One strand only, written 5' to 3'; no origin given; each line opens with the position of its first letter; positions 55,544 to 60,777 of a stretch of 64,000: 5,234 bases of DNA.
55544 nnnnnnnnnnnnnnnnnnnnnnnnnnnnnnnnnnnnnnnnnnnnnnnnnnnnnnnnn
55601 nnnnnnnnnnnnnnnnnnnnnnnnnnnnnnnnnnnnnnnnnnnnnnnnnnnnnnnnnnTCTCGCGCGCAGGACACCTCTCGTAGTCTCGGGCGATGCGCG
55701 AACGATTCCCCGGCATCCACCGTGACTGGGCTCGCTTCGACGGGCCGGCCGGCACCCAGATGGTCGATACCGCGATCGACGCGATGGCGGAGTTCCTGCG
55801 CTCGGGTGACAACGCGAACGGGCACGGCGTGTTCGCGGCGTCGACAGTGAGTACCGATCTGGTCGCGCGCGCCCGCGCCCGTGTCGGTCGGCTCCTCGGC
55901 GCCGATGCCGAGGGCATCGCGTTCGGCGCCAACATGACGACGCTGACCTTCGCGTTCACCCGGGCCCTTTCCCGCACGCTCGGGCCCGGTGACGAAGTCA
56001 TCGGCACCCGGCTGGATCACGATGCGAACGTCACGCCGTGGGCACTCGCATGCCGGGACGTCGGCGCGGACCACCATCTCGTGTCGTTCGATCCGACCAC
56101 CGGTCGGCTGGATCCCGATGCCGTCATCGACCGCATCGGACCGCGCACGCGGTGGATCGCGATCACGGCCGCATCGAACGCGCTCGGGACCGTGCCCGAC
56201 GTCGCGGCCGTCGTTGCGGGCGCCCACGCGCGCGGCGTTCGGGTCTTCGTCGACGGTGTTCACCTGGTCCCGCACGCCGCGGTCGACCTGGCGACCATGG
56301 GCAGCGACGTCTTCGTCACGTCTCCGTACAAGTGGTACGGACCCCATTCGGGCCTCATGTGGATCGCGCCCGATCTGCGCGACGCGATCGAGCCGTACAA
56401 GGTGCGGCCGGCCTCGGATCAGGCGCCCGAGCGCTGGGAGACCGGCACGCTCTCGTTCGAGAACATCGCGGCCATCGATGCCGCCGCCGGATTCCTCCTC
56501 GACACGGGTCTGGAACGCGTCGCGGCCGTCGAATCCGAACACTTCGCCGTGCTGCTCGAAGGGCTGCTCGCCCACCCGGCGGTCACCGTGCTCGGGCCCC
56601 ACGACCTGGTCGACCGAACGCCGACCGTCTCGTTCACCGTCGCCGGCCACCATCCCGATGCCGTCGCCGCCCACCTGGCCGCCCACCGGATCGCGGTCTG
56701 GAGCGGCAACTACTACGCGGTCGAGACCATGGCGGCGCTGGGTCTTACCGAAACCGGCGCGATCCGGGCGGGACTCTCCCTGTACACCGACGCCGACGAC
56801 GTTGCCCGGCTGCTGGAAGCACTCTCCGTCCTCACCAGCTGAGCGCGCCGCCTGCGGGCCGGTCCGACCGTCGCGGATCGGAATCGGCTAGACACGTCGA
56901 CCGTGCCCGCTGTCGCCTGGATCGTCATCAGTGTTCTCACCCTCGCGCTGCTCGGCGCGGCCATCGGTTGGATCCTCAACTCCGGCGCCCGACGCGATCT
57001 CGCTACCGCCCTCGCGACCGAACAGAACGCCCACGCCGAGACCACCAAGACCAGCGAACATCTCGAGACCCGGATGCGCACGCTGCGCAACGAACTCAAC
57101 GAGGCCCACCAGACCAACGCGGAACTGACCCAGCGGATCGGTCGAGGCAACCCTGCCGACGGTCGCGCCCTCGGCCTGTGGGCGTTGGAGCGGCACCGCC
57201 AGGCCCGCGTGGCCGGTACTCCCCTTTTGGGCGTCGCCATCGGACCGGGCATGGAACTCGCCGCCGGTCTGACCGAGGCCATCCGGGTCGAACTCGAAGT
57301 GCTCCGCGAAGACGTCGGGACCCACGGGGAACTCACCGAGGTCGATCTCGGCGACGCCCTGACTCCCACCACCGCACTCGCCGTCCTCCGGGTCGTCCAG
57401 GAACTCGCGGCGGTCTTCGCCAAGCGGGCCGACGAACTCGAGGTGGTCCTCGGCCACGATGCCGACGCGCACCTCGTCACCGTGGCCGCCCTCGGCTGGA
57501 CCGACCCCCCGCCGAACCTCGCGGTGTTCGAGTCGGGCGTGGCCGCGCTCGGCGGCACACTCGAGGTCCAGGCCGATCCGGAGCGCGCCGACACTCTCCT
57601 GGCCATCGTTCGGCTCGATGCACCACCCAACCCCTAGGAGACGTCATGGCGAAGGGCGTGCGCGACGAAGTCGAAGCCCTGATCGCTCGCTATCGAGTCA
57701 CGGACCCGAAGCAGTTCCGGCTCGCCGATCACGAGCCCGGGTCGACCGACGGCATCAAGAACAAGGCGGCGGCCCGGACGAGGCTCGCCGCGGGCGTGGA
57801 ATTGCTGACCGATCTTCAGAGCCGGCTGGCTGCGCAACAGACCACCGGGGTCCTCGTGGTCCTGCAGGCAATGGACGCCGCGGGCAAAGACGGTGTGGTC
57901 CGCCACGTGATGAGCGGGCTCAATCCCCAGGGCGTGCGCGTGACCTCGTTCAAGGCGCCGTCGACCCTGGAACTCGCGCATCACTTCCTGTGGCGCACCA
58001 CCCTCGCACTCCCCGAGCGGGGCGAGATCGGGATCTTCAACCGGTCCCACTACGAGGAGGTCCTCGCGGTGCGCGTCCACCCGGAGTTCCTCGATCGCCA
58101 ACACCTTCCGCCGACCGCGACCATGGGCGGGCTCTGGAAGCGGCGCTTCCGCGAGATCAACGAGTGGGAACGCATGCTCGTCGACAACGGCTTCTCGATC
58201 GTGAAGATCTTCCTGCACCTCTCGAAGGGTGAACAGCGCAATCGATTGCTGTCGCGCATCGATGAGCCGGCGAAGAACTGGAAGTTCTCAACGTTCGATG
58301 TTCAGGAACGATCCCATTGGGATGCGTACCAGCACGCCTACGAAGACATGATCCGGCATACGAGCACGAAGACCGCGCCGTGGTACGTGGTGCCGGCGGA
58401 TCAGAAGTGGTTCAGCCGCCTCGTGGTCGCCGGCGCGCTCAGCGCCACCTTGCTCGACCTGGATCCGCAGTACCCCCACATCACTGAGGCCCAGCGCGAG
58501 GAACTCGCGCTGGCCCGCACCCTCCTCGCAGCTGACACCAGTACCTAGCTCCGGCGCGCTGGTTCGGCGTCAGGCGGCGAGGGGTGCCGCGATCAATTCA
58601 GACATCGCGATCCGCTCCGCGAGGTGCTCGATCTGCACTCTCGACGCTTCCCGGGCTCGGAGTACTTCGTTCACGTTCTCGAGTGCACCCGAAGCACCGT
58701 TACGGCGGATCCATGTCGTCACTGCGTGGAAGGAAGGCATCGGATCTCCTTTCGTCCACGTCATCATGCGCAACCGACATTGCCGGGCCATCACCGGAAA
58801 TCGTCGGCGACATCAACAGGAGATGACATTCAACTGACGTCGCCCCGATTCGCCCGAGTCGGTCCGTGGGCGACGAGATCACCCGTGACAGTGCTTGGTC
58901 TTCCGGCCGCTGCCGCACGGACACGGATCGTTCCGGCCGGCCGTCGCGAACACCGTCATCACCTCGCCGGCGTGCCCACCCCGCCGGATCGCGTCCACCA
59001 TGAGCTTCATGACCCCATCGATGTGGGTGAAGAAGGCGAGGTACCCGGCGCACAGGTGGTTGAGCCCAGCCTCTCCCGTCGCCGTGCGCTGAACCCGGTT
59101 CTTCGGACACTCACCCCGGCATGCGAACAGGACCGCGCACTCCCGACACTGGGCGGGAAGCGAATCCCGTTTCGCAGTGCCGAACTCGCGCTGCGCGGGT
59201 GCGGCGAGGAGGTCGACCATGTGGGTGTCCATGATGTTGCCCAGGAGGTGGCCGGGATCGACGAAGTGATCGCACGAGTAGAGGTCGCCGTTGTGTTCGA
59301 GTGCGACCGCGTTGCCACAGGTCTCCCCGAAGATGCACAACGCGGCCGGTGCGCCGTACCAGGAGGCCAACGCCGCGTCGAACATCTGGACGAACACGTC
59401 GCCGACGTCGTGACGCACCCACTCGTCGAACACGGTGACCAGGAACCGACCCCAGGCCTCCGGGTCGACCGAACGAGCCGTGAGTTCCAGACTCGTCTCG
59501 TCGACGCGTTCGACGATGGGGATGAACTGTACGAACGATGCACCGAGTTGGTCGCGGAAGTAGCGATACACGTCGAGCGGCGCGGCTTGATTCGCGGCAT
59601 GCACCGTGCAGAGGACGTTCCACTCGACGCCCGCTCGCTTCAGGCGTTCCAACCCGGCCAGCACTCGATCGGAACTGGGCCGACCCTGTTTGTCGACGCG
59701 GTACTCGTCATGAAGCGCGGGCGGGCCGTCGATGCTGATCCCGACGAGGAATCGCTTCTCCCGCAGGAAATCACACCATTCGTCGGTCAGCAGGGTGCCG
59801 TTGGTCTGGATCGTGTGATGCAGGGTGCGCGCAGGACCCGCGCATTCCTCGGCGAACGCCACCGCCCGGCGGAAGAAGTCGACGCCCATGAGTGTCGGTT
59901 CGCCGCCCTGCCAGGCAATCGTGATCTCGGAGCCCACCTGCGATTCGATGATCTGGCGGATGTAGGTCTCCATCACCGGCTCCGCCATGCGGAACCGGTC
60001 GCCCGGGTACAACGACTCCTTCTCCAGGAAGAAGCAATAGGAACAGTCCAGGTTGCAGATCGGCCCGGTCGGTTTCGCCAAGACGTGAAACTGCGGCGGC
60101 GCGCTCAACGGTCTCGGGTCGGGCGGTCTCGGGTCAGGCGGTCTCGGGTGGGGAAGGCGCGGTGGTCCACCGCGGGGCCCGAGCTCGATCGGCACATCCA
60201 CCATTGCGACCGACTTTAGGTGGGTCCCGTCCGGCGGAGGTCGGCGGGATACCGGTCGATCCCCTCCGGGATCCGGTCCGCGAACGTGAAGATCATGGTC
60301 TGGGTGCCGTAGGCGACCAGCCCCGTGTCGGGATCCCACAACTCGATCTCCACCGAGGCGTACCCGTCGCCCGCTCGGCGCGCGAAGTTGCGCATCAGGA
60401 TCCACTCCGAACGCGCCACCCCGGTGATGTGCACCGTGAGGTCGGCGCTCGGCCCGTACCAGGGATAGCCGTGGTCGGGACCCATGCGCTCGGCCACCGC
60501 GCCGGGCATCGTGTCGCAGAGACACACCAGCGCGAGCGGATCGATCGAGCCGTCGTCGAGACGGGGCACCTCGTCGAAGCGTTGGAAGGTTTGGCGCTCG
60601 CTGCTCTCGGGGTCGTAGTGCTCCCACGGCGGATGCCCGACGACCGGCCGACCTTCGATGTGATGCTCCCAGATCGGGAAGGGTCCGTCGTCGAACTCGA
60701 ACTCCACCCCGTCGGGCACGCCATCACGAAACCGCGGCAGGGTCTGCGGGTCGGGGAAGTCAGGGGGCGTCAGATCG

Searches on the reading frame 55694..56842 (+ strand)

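Call 3: search_protein_families(library=pfam, proteins=[window:55694-56842:+], max_evalue=0.01)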
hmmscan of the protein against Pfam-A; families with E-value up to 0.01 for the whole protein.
window:55694-56842:+ (382 aa): 4 families
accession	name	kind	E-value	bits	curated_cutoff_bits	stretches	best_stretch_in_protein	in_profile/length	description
PF00266.25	Aminotran_5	-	4.4e-58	197.5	21.5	1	15-373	3-371/371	Aminotransferase class-V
PF01053.26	Cys_Met_Meta_PP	-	3.1e-07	29.7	27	1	91-222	83-207/381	Cys/Met metabolism PLP-dependent enzyme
PF01041.23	DegT_DnrJ_EryC1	-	3.1e-05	23.8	19.8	1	84-190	52-148/360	DegT/DnrJ/EryC1/StrS aminotransferase family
PF00155.27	Aminotran_1_2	-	0.00058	19.6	19.7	1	48-190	35-188/361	Aminotransferase class I and II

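Call 62: search_protein_families(library=ncbifam, proteins=[window:55694-56842:+], max_evalue=0.001)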
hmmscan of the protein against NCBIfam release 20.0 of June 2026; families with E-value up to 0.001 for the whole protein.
window:55694-56842:+ (382 aa): 27 families (the best 25 are shown)
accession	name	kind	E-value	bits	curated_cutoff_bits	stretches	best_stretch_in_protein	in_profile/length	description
TIGR01976.1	am_tr_V_VC1184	hypoth_equivalog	8.8e-106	354.5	352.35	1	2-377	7-401/401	cysteine desulfurase-like protein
TIGR01979.1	sufS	subfamily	4.2e-56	190.5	475.1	1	14-378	21-396/403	SufS family cysteine desulfurase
NF041166.1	f2_encap_cargo1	exception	2e-47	162.6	800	1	14-378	248-621/623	family 2A encapsulin nanocompartment cargo protein cysteine desulfurase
NF006791.0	PRK09295.1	equivalog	3.3e-46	158.2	661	1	13-378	25-399/406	cysteine desulfurase SufS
TIGR03392.1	FeS_syn_CsdA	equivalog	1.1e-34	120.2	493.6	1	2-378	7-390/398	cysteine desulfurase CsdA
TIGR01977.1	am_tr_V_EF2568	hypoth_equivalog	1.6e-33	116.2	377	1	25-378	14-374/376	cysteine desulfurase family protein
NF008126.0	PRK10874.1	equivalog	2.3e-33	115.9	607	1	1-378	9-393/401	cysteine desulfurase CsdA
NF040779.1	Sec_lyase_SclA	exception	2.6e-28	99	525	1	22-379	11-375/378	selenocysteine lyase SclA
TIGR03402.1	FeS_nifS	equivalog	9.3e-21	74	530.75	1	16-378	4-367/379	cysteine desulfurase NifS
TIGR03235.1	DNA_S_dndA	equivalog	4.5e-13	49.2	480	1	16-329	3-313/353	cysteine desulfurase DndA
NF002806.0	PRK02948.1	subfamily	6.8e-11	41.7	304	1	18-378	7-369/381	IscS subfamily cysteine desulfurase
NF010611.0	PRK14012.1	equivalog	2.6e-10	39.8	548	1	17-221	11-217/406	IscS subfamily cysteine desulfurase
NF051467.1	peri_mod_PvdN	equivalog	1.5e-08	33.7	650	1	54-335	95-390/425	pyoverdine-tailoring periplasmic protein PvdN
NF005871.0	PRK07811.1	equivalog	1.6e-07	30.2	513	1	74-221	79-215/389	cystathionine gamma-synthase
TIGR02006.1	IscS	equivalog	3.1e-07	29.8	643.2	1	52-224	44-216/402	IscS subfamily cysteine desulfurase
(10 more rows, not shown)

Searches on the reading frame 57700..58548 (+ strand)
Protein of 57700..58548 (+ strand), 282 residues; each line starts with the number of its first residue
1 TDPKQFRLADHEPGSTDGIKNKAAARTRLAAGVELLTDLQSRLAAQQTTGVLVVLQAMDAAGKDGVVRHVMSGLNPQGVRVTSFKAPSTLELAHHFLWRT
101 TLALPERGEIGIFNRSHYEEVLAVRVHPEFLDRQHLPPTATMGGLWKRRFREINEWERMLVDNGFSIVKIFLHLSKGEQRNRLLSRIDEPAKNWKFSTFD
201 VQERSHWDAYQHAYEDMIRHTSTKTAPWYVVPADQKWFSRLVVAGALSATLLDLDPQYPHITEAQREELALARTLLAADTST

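Call 56: search_protein_families(library=pfam, proteins=[window:57700-58548:+], max_evalue=0.001)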
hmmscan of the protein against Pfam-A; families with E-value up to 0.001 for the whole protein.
window:57700-58548:+ (282 aa): 1 family
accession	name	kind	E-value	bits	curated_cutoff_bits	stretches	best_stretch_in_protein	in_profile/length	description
PF03976.20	PPK2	-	5.4e-68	229.4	22.3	1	23-249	5-219/229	Polyphosphate kinase 2 (PPK2)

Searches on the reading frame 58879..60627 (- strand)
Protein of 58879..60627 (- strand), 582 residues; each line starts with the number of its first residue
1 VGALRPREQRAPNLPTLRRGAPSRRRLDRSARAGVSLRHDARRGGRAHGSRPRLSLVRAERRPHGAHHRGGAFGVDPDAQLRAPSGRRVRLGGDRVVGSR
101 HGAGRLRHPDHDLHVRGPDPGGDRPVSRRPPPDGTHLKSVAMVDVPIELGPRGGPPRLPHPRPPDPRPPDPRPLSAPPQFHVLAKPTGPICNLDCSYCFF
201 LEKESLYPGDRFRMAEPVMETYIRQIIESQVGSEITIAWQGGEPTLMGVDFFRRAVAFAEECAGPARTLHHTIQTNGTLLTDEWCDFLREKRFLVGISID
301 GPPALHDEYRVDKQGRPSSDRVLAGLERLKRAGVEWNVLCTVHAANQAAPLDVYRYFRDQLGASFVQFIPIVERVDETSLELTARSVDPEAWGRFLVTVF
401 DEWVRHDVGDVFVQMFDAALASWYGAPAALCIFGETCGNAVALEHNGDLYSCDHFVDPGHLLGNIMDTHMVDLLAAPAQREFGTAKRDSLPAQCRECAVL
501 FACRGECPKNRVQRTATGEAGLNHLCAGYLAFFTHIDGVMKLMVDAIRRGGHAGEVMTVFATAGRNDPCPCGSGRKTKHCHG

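Call 56: search_protein_families(library=pfam, proteins=[window:58879-60627:-], max_evalue=0.001)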
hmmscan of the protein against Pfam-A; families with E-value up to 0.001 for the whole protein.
window:58879-60627:- (582 aa): 3 families
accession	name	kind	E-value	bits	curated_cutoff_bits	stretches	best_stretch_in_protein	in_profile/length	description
PF04055.27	Radical_SAM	-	8.2e-17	62.3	29.5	1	187-340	3-149/166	Radical SAM superfamily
PF13186.11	SPASM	-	8.2e-08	32.9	21.5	1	438-497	5-66/67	Iron-sulfur cluster-binding domain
PF02810.21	SEC-C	-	8.1e-07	29.2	20.4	1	565-582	1-18/19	SEC-C motif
